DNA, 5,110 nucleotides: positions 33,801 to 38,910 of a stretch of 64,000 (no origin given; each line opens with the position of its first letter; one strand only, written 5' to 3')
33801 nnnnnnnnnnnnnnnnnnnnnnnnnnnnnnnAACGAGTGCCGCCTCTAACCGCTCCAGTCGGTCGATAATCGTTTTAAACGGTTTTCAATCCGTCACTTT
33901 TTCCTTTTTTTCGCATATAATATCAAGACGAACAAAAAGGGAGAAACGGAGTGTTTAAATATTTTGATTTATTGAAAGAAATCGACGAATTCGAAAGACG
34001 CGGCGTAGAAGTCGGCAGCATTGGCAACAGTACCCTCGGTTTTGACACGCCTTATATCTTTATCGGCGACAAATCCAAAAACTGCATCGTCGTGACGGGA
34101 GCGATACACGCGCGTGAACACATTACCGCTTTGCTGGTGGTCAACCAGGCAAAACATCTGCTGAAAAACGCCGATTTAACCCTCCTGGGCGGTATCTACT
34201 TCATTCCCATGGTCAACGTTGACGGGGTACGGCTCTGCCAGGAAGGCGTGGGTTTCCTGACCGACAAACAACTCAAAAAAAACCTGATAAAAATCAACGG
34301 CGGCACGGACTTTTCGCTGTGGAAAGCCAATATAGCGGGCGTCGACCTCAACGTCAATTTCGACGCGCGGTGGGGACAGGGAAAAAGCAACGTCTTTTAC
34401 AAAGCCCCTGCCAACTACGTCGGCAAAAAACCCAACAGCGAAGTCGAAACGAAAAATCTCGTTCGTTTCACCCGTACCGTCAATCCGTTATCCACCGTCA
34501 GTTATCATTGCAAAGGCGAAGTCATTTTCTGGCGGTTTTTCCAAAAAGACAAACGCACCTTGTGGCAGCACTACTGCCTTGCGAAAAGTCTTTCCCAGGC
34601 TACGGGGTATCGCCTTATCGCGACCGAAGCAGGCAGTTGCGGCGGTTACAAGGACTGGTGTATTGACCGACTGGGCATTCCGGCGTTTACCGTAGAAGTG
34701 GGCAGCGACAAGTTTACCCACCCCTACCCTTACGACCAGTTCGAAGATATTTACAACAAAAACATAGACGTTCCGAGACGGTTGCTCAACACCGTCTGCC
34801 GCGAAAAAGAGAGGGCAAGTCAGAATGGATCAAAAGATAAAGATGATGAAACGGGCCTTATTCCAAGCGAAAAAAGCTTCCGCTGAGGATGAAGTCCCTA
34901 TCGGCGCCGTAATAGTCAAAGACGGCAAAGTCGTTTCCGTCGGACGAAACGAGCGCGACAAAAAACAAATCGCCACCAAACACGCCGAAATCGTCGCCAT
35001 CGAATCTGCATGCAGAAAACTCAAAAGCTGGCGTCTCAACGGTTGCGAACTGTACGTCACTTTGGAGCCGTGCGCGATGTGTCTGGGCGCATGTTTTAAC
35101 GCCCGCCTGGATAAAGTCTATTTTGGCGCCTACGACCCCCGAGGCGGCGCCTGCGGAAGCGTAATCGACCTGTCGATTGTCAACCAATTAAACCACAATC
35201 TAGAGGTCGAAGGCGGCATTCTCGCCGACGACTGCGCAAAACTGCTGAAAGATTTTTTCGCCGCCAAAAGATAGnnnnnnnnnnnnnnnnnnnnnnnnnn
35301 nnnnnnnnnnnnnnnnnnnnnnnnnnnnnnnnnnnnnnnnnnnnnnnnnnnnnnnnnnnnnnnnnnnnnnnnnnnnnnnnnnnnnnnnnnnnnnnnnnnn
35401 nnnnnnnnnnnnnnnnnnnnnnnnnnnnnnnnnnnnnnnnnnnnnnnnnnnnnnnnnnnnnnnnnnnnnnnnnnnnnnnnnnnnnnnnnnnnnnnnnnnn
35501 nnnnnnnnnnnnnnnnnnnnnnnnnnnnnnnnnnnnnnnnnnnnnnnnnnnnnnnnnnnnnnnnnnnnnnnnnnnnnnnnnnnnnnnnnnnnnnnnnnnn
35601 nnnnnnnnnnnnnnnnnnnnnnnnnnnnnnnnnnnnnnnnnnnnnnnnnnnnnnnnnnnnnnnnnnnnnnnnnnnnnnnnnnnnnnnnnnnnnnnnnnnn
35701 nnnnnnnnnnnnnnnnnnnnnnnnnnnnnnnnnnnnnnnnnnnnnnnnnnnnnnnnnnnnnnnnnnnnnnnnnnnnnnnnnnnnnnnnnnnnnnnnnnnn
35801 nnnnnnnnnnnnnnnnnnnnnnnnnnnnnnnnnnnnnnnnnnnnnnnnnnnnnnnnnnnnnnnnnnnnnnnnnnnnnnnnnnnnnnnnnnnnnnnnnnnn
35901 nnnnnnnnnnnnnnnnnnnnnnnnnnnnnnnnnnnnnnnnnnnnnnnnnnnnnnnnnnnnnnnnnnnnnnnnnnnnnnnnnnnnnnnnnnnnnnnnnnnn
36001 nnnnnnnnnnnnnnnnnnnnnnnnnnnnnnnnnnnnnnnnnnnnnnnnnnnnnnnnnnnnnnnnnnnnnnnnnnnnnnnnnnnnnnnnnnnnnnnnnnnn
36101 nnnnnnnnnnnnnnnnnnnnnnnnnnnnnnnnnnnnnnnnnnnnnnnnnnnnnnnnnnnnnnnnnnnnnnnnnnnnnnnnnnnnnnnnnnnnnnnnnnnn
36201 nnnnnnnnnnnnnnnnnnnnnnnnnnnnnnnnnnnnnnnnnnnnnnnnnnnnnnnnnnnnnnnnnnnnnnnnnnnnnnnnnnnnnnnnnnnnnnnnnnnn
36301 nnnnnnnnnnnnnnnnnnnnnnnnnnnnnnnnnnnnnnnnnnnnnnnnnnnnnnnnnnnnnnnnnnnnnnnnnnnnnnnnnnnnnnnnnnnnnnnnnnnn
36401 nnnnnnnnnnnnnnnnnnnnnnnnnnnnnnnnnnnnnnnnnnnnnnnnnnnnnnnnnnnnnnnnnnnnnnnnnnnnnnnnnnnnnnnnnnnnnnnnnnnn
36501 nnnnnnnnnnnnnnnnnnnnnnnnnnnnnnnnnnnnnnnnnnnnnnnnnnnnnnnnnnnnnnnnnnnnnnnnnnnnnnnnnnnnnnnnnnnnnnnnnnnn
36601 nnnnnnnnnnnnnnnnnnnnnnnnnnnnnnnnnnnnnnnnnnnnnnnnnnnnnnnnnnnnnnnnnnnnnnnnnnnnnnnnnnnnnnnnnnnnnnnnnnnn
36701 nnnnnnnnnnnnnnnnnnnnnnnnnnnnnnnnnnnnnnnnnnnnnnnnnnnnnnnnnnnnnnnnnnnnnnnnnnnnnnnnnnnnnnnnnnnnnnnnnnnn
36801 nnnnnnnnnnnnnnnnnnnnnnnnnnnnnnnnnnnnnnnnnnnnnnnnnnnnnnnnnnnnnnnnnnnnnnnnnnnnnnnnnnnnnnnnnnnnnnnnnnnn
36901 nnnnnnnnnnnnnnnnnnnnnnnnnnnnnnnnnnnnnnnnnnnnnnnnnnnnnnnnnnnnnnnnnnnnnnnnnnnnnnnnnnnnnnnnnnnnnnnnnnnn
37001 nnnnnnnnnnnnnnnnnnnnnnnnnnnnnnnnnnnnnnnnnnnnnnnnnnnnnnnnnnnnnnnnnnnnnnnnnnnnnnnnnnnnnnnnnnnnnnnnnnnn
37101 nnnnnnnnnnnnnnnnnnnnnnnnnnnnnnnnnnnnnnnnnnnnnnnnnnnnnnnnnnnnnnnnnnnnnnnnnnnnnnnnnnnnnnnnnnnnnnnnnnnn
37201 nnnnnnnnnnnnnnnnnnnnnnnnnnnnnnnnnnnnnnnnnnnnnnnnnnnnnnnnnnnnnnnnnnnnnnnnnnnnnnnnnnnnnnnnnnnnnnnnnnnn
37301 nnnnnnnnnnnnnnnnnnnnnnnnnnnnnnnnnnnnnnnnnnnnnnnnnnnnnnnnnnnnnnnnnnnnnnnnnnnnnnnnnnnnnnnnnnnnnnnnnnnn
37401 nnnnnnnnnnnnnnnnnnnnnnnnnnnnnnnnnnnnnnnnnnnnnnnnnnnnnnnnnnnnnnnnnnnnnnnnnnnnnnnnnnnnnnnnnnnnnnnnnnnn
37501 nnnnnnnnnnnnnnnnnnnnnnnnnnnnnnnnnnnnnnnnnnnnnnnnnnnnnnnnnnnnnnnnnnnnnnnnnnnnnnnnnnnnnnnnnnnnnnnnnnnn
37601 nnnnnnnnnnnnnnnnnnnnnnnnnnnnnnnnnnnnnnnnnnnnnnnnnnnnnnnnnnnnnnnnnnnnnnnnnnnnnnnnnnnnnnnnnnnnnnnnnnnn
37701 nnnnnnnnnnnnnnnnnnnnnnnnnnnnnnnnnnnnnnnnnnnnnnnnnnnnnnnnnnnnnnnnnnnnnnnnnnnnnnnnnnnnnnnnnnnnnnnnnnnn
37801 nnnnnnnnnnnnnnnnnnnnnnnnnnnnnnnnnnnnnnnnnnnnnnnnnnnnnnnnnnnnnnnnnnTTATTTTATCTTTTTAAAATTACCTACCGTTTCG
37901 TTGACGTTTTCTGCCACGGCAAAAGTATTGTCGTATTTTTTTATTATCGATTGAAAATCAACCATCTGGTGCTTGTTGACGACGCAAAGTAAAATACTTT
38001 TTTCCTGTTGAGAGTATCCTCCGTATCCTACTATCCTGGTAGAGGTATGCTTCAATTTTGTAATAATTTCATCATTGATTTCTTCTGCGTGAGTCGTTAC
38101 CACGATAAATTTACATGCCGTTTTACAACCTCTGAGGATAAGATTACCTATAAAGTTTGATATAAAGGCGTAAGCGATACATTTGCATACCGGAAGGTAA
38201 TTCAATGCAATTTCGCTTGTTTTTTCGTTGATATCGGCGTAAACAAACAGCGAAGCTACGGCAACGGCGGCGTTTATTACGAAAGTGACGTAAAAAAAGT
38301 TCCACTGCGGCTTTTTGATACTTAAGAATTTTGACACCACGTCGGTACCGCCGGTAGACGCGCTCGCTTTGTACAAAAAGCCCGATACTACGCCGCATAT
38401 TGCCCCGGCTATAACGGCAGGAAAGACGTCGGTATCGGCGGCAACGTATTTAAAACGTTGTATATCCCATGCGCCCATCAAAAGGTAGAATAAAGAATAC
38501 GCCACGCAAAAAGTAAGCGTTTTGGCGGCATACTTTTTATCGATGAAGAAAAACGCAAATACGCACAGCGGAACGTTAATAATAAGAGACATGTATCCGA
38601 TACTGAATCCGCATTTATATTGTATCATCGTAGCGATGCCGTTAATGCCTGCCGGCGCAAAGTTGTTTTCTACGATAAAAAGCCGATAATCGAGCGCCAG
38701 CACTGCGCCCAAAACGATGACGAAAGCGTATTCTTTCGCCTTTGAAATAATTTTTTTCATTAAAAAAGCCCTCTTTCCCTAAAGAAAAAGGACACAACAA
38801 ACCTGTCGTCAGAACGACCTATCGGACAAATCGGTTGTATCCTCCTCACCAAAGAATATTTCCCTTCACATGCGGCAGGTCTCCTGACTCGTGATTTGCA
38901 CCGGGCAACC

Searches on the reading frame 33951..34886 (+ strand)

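Call 7: search_protein_families(library=pfam, proteins=[window:33951-34886:+])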
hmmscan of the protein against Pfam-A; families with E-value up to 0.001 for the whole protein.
window:33951-34886:+ (311 aa): 1 family
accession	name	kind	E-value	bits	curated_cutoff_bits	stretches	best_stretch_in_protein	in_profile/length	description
PF00246.29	Peptidase_M14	-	4.5e-26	92.5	21.6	1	16-266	13-278/286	Zinc carboxypeptidase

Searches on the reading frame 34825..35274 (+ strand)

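Call 7: search_protein_families(library=pfam, proteins=[window:34825-35274:+])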
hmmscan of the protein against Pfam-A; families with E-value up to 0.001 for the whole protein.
window:34825-35274:+ (149 aa): 3 families
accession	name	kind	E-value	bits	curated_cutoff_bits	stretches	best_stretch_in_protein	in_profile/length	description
PF14437.12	MafB19-deam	-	5.2e-43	146.8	27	1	4-149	3-142/142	MafB19-like deaminase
PF00383.29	dCMP_cyt_deam_1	-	2.4e-28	98.5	25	1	2-101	2-101/102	Cytidine and deoxycytidylate deaminase zinc-binding region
PF14439.12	Bd3614-deam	-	1.2e-06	28.9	38.5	1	27-95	12-79/113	Bd3614-like deaminase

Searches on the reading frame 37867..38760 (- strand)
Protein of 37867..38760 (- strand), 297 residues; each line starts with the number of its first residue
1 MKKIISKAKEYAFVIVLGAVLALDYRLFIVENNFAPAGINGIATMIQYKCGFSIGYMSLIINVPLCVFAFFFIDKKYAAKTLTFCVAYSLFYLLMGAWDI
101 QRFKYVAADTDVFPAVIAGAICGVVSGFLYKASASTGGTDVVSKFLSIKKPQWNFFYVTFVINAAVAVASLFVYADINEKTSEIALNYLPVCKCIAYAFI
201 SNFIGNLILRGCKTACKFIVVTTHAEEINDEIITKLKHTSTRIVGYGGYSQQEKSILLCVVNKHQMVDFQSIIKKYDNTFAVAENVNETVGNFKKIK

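Call 7: search_protein_families(library=pfam, proteins=[window:37867-38760:-])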
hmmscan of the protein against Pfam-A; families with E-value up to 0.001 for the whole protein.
window:37867-38760:- (297 aa): 2 families
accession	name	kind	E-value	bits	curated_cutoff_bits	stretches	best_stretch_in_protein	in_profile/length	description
PF02588.21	YitT_membrane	-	2.7e-33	115.5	24.3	1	11-232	2-204/205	Uncharacterised 5xTM membrane BCR, YitT family COG1284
PF10035.14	DUF2179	-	8.3e-13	48.4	22.8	1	239-291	2-55/55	Uncharacterized protein conserved in bacteria (DUF2179)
